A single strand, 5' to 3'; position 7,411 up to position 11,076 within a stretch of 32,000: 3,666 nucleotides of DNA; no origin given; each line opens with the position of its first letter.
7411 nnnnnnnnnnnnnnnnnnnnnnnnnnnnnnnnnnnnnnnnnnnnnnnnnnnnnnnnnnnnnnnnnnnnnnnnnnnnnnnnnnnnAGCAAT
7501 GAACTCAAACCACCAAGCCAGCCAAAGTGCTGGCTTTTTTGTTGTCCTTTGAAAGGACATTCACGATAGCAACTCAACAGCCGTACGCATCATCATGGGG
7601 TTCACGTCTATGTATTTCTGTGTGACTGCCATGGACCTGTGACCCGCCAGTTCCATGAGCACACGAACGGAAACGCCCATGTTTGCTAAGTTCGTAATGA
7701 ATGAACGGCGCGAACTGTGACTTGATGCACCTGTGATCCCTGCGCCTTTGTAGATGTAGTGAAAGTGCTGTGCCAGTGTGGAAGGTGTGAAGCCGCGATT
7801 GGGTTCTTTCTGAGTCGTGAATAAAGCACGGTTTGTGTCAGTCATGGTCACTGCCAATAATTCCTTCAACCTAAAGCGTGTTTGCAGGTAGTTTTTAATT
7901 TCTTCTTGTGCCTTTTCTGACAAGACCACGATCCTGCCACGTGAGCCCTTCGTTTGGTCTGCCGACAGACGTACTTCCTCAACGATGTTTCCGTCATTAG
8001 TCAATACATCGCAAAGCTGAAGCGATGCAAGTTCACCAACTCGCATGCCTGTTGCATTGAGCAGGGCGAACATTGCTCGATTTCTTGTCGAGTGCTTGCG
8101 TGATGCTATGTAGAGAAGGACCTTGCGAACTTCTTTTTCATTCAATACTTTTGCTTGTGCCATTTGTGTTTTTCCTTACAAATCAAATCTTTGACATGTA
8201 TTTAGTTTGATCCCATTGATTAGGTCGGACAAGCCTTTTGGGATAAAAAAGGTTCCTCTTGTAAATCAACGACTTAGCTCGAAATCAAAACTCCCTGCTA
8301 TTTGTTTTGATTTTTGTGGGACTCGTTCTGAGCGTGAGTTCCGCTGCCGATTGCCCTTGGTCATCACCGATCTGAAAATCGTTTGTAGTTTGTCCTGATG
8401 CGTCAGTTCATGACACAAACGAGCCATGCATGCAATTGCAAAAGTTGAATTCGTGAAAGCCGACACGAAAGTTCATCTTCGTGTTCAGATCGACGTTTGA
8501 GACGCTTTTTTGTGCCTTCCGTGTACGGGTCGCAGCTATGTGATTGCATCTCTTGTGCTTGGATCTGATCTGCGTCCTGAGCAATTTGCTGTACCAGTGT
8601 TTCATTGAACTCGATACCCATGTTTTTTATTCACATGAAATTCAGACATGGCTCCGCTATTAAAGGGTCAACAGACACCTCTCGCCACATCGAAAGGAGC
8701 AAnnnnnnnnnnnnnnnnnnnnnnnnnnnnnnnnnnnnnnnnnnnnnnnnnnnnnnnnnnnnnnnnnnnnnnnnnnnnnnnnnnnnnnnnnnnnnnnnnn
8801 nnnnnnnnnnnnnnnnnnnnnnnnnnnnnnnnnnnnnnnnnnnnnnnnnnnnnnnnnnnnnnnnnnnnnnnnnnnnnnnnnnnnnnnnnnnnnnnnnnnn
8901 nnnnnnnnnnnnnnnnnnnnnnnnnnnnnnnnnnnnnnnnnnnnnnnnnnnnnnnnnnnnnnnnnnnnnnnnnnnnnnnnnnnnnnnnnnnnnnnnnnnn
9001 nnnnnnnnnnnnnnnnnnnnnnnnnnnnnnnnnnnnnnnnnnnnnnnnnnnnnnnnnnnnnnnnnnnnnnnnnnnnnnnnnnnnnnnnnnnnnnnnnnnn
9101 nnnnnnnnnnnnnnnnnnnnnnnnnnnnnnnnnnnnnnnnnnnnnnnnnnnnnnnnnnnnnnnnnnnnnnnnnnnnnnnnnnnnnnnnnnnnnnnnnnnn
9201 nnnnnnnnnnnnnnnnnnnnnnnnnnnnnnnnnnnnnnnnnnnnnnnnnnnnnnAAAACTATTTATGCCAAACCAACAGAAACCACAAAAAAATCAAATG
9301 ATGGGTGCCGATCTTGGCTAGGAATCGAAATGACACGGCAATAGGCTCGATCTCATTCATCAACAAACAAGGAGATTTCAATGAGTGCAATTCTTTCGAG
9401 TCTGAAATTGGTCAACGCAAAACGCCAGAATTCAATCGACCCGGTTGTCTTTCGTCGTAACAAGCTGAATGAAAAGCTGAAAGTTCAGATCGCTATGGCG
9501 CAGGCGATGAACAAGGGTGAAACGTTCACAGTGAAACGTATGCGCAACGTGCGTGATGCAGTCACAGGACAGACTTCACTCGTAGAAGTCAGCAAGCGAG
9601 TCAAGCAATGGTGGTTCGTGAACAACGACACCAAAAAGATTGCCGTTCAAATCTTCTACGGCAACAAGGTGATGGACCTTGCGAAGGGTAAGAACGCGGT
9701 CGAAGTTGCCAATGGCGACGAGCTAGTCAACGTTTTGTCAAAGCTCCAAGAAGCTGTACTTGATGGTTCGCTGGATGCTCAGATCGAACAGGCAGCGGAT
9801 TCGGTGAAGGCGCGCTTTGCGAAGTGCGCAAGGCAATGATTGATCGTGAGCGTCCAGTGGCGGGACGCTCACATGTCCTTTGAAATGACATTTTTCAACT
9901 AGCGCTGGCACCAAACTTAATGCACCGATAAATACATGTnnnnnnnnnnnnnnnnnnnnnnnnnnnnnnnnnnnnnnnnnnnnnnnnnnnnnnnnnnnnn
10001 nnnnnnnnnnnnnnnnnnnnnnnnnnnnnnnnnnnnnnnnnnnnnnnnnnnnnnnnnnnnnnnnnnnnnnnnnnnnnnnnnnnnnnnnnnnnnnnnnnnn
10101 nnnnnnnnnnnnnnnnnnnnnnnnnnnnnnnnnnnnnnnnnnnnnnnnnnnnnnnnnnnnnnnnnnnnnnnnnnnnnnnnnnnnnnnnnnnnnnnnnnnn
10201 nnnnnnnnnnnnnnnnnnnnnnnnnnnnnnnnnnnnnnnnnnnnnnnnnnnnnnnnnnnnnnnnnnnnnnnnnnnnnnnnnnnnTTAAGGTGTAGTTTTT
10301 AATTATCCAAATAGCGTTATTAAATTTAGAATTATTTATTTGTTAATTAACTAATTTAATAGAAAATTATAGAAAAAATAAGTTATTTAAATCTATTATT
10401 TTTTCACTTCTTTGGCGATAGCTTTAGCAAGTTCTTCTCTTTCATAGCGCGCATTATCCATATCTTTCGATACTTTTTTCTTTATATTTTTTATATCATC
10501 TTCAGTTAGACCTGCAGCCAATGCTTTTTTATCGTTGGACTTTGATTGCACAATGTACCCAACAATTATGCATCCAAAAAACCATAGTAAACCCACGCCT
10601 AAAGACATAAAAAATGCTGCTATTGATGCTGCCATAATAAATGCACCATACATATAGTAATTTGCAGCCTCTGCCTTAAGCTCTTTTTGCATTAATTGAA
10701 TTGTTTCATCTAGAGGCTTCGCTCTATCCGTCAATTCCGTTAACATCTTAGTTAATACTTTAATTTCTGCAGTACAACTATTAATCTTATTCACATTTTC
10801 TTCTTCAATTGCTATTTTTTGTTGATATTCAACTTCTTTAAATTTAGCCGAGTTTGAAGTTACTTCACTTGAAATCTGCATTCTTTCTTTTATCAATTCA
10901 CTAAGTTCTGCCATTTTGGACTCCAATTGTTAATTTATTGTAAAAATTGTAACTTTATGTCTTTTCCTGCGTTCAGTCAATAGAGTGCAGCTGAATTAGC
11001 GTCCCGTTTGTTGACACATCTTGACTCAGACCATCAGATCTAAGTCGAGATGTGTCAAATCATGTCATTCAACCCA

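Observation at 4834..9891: Island-specific palindrome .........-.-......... present four times, three at gene boundaries and one in the 5' end of the ATPase gene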

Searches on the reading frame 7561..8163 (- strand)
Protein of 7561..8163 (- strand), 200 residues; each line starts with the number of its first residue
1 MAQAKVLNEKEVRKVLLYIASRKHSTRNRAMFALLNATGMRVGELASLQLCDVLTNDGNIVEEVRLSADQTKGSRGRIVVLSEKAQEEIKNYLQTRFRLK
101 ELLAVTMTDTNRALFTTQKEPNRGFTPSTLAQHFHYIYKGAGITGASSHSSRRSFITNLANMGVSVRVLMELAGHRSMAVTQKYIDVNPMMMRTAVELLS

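Call 5: search_protein_families(library=pfam, proteins=[window:7561-8163:-], max_evalue=0.01)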
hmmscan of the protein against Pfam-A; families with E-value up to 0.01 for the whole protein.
window:7561-8163:- (200 aa): 1 family
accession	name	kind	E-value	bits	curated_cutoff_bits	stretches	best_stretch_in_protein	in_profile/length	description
PF00589.27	Phage_integrase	-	1.2e-29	103.7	27.1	1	5-188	1-169/172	Phage integrase family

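Call 14: search_protein_families(library=phrogs, proteins=[window:7561-8163:-], max_evalue=0.01)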
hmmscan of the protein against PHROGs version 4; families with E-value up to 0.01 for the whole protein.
window:7561-8163:- (200 aa): 5 families
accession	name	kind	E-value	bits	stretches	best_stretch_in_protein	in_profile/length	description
phrog_216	-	integration and excision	2.9e-41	142.5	1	2-199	51-236/301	integrase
phrog_1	-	integration and excision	2.6e-31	110.6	1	5-199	269-447/611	integrase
phrog_7269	-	integration and excision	1.3e-05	26.1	1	142-198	25-80/89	integrase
phrog_7685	-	integration and excision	0.00031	21.3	1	141-199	176-235/240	integrase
phrog_23271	-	unknown function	0.0039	18.1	0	149-188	12-51/67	-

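Call 15: search_protein_families(library=ncbifam, proteins=[window:7561-8163:-], max_evalue=0.01)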
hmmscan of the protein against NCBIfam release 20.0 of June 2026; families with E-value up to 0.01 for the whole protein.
window:7561-8163:- (200 aa): 13 families
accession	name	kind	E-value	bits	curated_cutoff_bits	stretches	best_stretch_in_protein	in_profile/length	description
NF040815.2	recomb_XerA_Arch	equivalog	4.2e-28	98.6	220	1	4-189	94-256/263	site-specific tyrosine recombinase/integron integrase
TIGR02225.1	recomb_XerD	equivalog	5.9e-27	94.7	329.6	1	5-195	102-282/290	site-specific tyrosine recombinase XerD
NF001399.0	PRK00283.1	subfamily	3.2e-26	92.3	279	1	5-195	112-291/300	tyrosine recombinase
TIGR02224.1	recomb_XerC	equivalog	3.4e-22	79.2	335.15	1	5-189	105-279/295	tyrosine recombinase XerC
NF002331.0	PRK01287.1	subfamily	3.7e-17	62.3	371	1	4-188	139-313/365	site-specific tyrosine recombinase XerC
NF003462.0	PRK05084.1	equivalog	5.3e-14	51.7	267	1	22-198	191-355/360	tyrosine recombinase XerS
TIGR02249.1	integrase_gron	subfamily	1.1e-11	44.7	265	2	6-99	101-183/315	integron integrase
NF011946.0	PRK15417.1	equivalog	2e-07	30.5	435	1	129-187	256-315/337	integron integrase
NF007370.0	PRK09870.1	subfamily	1e-06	28.5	221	1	5-188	11-180/200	tyrosine-type DNA invertase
NF040693.1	recomb_GmtY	equivalog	2.3e-06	27.2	340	1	21-113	213-305/441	gamma-mobile-trio recombinase GmtY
NF047926.1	integrase_GmtZ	equivalog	1.3e-05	23.4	600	1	140-196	422-479/784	gamma-mobile-trio integrase GmtZ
NF007371.0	PRK09871.1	subfamily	3.4e-05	23.5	222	1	1-188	1-175/198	tyrosine-type DNA invertase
NF041502.1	integrase_1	equivalog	0.0034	16.2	350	0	21-59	159-197/484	site-specific integrase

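Call 16: search_protein_families(library=padloc, proteins=[window:7561-8163:-], max_evalue=0.01)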
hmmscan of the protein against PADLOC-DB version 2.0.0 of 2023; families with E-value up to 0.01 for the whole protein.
window:7561-8163:- (200 aa): 0 families

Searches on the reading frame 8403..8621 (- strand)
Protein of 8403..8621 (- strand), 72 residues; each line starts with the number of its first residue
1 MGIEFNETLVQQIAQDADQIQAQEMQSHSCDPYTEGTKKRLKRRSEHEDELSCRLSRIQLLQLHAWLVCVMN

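Call 14: search_protein_families(library=phrogs, proteins=[window:8403-8621:-], max_evalue=0.01)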
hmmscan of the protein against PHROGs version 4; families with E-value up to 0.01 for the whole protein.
window:8403-8621:- (72 aa): 0 families

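Call 15: search_protein_families(library=ncbifam, proteins=[window:8403-8621:-], max_evalue=0.01)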
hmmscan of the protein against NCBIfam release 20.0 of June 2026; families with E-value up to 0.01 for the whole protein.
window:8403-8621:- (72 aa): 0 families

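Call 16: search_protein_families(library=padloc, proteins=[window:8403-8621:-], max_evalue=0.01)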
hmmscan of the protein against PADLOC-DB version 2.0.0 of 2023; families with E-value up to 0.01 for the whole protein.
window:8403-8621:- (72 aa): 1 family
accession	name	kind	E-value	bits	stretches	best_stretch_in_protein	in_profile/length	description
PDLC04704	PDC-M54B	-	0.0025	14.4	1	12-69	430-484/507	-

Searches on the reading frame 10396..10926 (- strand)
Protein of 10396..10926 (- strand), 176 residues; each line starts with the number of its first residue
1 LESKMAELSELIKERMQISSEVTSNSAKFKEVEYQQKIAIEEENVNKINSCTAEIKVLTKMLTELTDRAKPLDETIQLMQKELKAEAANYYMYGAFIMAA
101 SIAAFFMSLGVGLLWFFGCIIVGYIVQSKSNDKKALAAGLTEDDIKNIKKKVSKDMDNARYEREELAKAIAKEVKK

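Call 5: search_protein_families(library=pfam, proteins=[window:10396-10926:-], max_evalue=0.01)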
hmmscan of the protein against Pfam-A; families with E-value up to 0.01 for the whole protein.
window:10396-10926:- (176 aa): 2 families
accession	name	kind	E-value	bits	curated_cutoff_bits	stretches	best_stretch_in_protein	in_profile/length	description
PF14712.11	Snapin_Pallidin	-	0.0042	17.9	29.6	1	6-72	20-88/89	Snapin/Pallidin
PF10112.14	Halogen_Hydrol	-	0.0063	16.9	29.8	1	95-171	16-85/191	5-bromo-4-chloroindolyl phosphate hydrolysis protein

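Call 14: search_protein_families(library=phrogs, proteins=[window:10396-10926:-], max_evalue=0.01)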
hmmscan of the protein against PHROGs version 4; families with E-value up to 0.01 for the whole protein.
window:10396-10926:- (176 aa): 1 family
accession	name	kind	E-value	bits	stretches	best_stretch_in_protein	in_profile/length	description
phrog_4174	-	unknown function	0.0039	18.7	1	22-126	24-128/140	-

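Call 15: search_protein_families(library=ncbifam, proteins=[window:10396-10926:-], max_evalue=0.01)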
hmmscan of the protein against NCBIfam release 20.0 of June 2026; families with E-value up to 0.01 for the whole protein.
window:10396-10926:- (176 aa): 0 families

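Call 16: search_protein_families(library=padloc, proteins=[window:10396-10926:-], max_evalue=0.01)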
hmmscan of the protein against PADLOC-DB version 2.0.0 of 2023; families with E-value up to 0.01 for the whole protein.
window:10396-10926:- (176 aa): 0 families
